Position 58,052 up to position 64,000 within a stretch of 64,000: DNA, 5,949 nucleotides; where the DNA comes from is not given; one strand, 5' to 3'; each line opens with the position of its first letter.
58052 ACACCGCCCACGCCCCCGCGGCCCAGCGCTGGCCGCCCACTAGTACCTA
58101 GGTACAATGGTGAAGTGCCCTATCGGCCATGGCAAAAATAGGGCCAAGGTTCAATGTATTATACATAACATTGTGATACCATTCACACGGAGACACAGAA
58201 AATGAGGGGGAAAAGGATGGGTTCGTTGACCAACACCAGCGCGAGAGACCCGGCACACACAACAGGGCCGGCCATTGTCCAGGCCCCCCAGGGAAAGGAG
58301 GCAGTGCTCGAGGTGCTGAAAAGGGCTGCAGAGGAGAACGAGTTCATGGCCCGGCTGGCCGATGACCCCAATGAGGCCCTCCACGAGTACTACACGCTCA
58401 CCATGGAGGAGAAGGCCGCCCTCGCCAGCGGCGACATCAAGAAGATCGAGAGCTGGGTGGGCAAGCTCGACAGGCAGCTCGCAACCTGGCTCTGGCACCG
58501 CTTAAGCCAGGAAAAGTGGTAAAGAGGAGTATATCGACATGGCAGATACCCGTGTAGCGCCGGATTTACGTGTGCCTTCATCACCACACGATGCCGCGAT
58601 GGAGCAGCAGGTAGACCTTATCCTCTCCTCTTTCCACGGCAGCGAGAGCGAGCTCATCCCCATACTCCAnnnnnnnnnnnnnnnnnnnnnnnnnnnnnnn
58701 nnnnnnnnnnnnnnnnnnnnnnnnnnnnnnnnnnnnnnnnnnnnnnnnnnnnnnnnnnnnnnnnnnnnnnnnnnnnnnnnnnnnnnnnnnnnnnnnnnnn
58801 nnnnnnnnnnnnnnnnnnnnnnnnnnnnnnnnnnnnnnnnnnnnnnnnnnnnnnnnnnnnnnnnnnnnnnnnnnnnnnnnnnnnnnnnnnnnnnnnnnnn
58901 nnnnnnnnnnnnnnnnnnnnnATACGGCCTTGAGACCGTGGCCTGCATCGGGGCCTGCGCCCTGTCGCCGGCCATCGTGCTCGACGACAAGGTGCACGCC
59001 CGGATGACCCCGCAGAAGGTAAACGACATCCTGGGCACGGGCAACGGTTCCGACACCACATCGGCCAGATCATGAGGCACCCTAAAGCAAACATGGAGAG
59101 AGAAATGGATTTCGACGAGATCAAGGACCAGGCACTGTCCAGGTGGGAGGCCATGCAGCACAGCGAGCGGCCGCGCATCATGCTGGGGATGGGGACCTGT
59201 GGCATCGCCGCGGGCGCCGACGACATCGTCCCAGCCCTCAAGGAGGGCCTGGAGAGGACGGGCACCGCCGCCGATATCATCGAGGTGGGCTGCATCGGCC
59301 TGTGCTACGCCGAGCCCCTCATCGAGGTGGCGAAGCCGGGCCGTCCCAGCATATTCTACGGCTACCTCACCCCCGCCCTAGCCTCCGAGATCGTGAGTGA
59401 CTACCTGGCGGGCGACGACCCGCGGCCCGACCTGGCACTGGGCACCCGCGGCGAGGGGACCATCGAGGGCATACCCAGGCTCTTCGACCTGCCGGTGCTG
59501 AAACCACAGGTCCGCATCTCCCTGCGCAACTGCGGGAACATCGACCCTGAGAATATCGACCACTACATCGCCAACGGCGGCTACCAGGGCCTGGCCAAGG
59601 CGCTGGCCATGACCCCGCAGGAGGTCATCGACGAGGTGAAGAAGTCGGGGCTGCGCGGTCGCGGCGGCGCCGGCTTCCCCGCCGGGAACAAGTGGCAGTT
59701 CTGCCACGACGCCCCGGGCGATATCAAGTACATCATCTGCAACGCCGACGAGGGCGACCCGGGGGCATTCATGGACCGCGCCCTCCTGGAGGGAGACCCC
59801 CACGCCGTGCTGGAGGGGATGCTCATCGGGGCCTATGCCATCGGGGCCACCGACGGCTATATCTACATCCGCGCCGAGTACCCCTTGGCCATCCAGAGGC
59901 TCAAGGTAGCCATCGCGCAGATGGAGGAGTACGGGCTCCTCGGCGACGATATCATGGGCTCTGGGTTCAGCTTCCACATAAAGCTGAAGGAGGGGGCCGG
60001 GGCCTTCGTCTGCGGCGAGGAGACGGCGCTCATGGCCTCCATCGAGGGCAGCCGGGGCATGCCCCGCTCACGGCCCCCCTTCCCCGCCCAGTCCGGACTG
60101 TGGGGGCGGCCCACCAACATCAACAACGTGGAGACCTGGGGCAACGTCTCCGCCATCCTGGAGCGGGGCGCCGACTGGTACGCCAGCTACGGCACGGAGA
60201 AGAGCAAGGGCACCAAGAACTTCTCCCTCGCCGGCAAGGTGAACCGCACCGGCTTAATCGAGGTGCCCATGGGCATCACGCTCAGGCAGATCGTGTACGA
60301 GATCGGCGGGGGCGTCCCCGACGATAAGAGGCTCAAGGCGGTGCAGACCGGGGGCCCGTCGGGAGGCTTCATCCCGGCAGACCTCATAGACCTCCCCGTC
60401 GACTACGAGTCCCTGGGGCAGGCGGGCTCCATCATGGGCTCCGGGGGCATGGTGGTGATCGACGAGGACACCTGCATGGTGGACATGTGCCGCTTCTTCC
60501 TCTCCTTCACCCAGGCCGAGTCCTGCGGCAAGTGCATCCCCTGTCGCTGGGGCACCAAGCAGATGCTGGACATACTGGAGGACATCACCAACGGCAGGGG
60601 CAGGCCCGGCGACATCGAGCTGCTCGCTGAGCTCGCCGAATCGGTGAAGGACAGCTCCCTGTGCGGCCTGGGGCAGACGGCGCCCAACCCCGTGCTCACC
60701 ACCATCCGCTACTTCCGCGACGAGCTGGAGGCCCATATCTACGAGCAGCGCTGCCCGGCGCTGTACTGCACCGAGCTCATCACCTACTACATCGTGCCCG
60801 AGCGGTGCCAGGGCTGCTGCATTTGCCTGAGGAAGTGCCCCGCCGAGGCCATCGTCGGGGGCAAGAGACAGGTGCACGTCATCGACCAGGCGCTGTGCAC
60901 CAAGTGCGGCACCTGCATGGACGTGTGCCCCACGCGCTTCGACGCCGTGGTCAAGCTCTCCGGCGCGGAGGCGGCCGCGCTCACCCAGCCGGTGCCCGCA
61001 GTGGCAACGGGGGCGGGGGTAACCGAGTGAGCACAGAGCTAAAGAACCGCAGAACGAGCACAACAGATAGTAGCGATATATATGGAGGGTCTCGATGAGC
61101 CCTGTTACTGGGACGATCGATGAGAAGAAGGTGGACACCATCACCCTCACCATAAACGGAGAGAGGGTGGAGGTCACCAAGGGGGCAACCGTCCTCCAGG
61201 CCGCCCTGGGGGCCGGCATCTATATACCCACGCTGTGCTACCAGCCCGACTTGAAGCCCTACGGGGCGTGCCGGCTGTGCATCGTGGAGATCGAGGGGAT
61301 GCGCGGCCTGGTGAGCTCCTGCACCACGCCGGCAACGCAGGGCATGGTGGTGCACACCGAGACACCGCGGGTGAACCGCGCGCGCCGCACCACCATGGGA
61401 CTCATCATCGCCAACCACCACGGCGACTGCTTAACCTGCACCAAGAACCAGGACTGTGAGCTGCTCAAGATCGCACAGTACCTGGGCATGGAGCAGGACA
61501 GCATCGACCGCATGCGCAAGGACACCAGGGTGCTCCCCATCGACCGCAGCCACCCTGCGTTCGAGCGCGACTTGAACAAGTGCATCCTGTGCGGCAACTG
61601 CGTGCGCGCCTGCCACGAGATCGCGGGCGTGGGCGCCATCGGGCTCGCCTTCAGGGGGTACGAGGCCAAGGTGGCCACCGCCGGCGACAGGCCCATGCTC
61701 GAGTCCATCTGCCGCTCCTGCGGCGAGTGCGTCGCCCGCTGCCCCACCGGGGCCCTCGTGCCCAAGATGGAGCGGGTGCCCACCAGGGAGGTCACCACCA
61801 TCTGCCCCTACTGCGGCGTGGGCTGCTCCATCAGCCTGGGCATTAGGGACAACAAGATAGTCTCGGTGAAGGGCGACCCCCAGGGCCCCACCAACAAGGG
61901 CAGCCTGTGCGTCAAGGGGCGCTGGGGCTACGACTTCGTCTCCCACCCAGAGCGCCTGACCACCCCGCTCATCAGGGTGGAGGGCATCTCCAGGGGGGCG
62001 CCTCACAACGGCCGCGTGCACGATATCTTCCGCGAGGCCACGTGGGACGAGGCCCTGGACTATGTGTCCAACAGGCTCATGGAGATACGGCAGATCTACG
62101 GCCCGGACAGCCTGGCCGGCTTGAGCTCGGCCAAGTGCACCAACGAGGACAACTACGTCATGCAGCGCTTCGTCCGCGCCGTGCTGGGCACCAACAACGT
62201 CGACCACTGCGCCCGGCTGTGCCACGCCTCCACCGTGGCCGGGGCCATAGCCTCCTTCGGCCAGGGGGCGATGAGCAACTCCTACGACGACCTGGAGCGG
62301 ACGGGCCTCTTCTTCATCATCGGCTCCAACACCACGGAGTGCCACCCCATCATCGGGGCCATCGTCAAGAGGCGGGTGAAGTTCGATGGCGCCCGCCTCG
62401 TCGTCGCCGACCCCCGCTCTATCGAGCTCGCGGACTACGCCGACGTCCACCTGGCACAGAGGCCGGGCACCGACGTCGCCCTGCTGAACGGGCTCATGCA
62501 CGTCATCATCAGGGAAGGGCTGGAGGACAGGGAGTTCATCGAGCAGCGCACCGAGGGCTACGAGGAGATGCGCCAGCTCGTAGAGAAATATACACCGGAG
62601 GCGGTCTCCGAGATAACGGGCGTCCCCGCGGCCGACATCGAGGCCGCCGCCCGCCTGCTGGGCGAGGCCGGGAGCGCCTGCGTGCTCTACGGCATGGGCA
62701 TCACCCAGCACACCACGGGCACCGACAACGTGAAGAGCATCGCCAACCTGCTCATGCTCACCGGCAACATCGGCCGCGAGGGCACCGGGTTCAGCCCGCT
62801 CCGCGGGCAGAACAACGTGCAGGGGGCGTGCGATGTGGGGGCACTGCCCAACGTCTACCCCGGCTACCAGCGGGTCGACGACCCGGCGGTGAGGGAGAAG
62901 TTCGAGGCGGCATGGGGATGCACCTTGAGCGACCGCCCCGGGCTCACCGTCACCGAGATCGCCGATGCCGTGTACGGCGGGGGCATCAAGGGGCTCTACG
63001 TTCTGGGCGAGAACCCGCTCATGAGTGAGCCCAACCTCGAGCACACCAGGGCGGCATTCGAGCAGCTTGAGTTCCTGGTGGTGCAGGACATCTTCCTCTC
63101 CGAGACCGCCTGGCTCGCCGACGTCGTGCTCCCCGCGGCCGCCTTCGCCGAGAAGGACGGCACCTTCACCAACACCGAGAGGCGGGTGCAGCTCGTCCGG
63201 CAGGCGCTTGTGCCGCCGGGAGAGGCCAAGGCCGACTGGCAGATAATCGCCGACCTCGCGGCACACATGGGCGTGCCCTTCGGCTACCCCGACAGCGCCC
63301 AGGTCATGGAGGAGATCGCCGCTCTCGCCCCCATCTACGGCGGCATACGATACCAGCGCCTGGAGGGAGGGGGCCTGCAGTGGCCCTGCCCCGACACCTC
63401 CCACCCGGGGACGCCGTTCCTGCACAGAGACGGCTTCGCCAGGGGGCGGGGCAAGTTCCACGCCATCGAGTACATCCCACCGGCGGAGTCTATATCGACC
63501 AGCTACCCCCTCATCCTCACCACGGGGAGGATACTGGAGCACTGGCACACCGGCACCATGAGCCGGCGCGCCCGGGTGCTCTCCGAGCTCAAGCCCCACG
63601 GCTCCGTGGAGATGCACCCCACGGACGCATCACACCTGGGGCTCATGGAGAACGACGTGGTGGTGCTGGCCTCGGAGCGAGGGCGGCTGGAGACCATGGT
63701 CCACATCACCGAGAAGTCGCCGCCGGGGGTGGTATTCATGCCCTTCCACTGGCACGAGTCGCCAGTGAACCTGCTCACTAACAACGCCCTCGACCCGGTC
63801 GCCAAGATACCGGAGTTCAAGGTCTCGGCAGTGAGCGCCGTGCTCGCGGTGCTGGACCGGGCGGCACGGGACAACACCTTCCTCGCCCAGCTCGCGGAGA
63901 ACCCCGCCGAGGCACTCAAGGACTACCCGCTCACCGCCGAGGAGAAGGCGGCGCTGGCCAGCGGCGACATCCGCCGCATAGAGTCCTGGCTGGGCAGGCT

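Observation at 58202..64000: An unassigned ~50-aa module appears twice in the formate dehydrogenase operon: as a standalone ORF and as a C-terminal fusion on FdhA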

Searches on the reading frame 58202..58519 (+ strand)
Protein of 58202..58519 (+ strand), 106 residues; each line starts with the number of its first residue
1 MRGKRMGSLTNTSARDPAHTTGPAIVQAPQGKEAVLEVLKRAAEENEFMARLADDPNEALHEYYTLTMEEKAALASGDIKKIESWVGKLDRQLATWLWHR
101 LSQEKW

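Call 4: search_protein_families(library=pfam, proteins=[window:58202-58519:+], max_evalue=10)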
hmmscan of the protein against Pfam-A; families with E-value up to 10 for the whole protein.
seq(106 aa): 2 families
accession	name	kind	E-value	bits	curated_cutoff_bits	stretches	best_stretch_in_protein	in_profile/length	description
PF14407.11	Frankia_peptide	-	1.5e-05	25.6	48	1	37-94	3-62/63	Ribosomally synthesized peptide prototyped by Frankia Franean1_4349.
PF05130.17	FlgN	-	0.043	14.7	30.5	1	55-89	12-46/147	FlgN protein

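Call 5: search_protein_families(library=ncbifam, proteins=[window:58202-58519:+], max_evalue=10)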
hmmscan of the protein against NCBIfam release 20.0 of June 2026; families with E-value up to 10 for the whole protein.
seq(106 aa): 1 family
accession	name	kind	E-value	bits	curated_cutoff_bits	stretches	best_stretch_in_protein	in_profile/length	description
NF038399.1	NH_RiPP_Os17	domain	3.9e-10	39.7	40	1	33-93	1-62/63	Os1348 family NHLP clan protein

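Call 12: find_homologous_proteins(query=window:58217-58519:+, max_evalue=0.001)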
Query seq(101 aa) (101 aa): 982 proteins with E <= 0.001 among 984 candidates; the best 120 are listed.
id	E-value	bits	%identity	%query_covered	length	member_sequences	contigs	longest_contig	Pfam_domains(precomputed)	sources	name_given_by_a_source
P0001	1.8e-60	219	100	100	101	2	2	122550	PF14407.12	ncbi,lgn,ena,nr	ncbi:MAG: hypothetical protein SV910_00565 [Chloroflexota bacterium]|nr:hypothetical protein [Chloro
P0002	8.9e-35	137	67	100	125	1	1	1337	-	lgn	-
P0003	1.5e-34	136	81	79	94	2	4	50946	PF14407.12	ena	-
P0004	3.3e-34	135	64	100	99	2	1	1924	-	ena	-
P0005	3.6e-34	135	67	100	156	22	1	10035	-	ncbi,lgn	ncbi:hypothetical protein ES707_09878 [subsurface metagenome]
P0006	4.7e-34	134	64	100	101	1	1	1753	-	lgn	-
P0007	6.0e-34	134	80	79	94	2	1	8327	PF14407.12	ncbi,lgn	ncbi:MAG: Os1348 family NHLP clan protein [Dehalococcoidia bacterium]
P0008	6.9e-34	134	63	100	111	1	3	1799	-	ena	-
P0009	7.9e-34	133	67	100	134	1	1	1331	PF14407.12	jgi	jgi:hypothetical protein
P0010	8.4e-34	133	66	100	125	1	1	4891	-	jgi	-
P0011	9.4e-34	133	73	90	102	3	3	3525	PF14407.12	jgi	jgi:hypothetical protein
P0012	9.5e-34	133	74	88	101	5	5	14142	PF14407.12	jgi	jgi:hypothetical protein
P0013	9.8e-34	133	78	82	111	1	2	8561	PF14407.12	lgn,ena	-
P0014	1.0e-33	133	66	100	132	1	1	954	PF14407.12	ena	-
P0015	1.2e-33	133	66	100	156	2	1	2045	-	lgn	-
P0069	1.4e-32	129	80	75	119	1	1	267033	-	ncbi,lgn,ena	-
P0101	3.9e-32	128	78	79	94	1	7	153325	PF14407.12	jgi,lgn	-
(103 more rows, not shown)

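Call 18: find_encoding_contigs(protein=P0069, flank=10000, max_places=3)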
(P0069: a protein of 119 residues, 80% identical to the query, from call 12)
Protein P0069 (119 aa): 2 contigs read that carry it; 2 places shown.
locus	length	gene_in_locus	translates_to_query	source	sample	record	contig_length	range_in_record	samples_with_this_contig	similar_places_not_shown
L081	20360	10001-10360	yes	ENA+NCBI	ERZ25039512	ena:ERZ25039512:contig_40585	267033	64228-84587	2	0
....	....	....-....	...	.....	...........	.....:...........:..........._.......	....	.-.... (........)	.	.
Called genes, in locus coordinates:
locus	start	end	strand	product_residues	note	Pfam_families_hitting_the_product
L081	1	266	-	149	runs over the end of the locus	PF02577:BFN_dom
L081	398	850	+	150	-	PF02580:Tyr_Deacylase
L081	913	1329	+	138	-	PF01475:FUR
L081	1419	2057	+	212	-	PF01891:CbiM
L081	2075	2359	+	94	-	PF13190:PDGLE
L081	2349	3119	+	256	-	PF02361:CbiQ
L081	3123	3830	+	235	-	PF00005:ABC_tran, PF13304:AAA_21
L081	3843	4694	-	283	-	PF02749:QRPTase_N, PF01729:QRPTase_C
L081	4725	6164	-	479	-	PF00989:PAS, PF08448:PAS_4, PF13188:PAS_8 (weak), PF08447:PAS_3 (weak), PF13426:PAS_9, PF07730:HisKA_3, PF02518:HATPase_c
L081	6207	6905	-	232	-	PF00072:Response_reg, PF08281:Sigma70_r4_2 (weak), PF00196:GerE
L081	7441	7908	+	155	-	PF00027:cNMP_binding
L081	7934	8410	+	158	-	PF16177:ACAS_N, PF00501:AMP-binding (weak)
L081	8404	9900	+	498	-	PF00501:AMP-binding, PF13193:AMP-binding_C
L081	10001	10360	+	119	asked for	-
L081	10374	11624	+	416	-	PF01226:Form_Nir_trans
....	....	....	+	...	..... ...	-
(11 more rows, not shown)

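Call 19: find_encoding_contigs(protein=P0101, flank=10000, max_places=3)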
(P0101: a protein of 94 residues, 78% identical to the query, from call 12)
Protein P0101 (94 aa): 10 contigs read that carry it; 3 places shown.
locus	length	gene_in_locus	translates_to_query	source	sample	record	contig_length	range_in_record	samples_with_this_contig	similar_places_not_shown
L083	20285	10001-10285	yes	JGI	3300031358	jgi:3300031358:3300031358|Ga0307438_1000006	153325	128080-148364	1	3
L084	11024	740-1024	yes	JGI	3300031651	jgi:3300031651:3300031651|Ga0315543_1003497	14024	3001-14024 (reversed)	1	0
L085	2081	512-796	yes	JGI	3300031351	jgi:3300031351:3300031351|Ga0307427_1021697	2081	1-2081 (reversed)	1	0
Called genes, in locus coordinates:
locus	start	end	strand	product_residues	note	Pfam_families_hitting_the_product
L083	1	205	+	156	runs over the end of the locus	PF01750:HycI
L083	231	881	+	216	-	PF12225:DUF5981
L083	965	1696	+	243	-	PF12225:DUF5981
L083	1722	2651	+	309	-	PF02219:MTHFR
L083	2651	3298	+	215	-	PF12654:DUF3786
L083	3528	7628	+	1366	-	PF13510:Fer2_4, PF14691:Fer4_20, PF01266:DAO, PF07992:Pyr_redox_2, PF13450:NAD_binding_8, PF04879:Molybdop_Fe4S4, PF00384:Molybdopterin, PF01568:Molydop_binding, +5 more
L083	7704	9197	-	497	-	PF00989:PAS, PF13188:PAS_8, PF08448:PAS_4, PF13426:PAS_9, PF08447:PAS_3 (weak), PF07730:HisKA_3, PF02518:HATPase_c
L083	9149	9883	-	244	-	PF00072:Response_reg, PF08281:Sigma70_r4_2 (weak), PF00196:GerE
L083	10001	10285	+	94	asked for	PF14407:Frankia_peptide (weak)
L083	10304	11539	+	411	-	PF01226:Form_Nir_trans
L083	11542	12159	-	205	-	PF12804:NTP_transf_3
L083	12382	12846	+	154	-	PF00571:CBS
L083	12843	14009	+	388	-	PF00999:Na_H_Exchanger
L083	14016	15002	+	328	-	PF00814:TsaD, PF22521:HypF_C_2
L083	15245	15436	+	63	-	-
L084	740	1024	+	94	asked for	PF14407:Frankia_peptide (weak)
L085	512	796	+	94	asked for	PF14407:Frankia_peptide (weak)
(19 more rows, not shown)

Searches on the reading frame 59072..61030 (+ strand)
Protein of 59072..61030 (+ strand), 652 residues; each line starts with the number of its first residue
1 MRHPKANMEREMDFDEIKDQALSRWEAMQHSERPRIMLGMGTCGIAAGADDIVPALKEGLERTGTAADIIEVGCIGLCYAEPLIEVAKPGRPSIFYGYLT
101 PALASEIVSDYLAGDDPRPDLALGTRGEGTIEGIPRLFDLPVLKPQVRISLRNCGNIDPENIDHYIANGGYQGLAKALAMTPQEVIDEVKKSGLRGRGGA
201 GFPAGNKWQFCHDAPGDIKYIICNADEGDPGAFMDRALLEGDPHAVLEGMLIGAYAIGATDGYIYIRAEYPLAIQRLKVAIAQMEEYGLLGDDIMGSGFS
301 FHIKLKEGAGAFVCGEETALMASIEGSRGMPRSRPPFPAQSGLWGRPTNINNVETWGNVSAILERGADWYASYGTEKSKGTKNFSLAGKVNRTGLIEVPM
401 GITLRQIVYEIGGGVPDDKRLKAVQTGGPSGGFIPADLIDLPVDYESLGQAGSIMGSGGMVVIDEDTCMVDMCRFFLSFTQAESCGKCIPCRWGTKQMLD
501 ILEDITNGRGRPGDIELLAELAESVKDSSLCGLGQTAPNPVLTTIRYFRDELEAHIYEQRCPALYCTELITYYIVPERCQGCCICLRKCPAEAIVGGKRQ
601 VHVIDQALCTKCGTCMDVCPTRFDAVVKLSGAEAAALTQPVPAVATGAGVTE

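Call 7: find_encoding_contigs(protein=window:59072-61030:+, flank=10000, max_places=6)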
Protein window:59072-61030:+ (652 aa): 1 contig read that carries it; 1 place shown.
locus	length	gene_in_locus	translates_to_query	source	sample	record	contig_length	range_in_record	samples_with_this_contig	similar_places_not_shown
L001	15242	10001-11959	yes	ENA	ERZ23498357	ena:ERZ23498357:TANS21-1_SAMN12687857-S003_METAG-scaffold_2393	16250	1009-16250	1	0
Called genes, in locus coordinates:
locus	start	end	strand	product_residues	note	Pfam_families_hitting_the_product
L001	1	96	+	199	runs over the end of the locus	-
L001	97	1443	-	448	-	PF02881:SRP54_N, PF00448:SRP54, PF02978:SRP_SPB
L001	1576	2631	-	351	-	PF02515:CoA_transf_3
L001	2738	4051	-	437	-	PF02550:AcetylCoA_hydro (weak), PF13336:AcetylCoA_hyd_C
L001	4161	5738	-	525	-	-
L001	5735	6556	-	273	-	PF07726:AAA_3, PF07728:AAA_5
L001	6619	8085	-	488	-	PF00989:PAS, PF13188:PAS_8, PF08448:PAS_4, PF13426:PAS_9, PF07730:HisKA_3, PF02518:HATPase_c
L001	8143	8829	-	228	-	PF00072:Response_reg, PF13384:HTH_23 (faint), PF00196:GerE, PF08281:Sigma70_r4_2 (weak)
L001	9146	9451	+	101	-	PF14407:Frankia_peptide (weak)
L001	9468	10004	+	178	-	PF01257:2Fe-2S_thioredx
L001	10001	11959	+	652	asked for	PF01512:Complex1_51K, PF10531:SLBB (weak), PF13237:Fer4_10 (faint), PF10589:NADH_4Fe-4S, PF12838:Fer4_7 (weak), PF13187:Fer4_9 (weak), PF14697:Fer4_21 (weak), PF00037:Fer4 (weak)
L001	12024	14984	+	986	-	PF13510:Fer2_4, PF10588:NADH-G_4Fe-4S_3, PF13237:Fer4_10 (faint), PF22117:Fer4_Nqo3 (weak), PF12838:Fer4_7, PF04879:Molybdop_Fe4S4, PF00384:Molybdopterin, PF01568:Molydop_binding, +2 more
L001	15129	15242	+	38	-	?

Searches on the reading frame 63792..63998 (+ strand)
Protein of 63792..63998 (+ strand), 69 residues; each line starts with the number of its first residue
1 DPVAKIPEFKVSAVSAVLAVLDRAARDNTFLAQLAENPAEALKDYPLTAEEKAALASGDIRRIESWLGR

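Call 4: search_protein_families(library=pfam, proteins=[window:63792-63998:+], max_evalue=10)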
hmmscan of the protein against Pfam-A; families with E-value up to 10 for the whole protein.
seq(69 aa): 2 families
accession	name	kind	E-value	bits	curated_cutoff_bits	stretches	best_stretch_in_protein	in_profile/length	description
PF14407.11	Frankia_peptide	-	0.03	15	48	1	20-56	5-43/63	Ribosomally synthesized peptide prototyped by Frankia Franean1_4349.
PF07746.16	LigA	-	0.18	12.4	25.3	1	33-62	16-45/87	Aromatic-ring-opening dioxygenase LigAB, LigA subunit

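Call 5: search_protein_families(library=ncbifam, proteins=[window:63792-63998:+], max_evalue=10)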
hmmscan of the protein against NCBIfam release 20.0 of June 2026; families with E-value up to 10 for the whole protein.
seq(69 aa): 2 families
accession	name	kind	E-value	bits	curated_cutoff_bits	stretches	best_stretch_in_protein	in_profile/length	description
NF038399.1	NH_RiPP_Os17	domain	6.8e-12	45.3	40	1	16-66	2-54/63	Os1348 family NHLP clan protein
TIGR04509.1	mod_pep_NH_fam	subfamily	0.0061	16.6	34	1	16-51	6-41/87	NHLP-related RiPP peptide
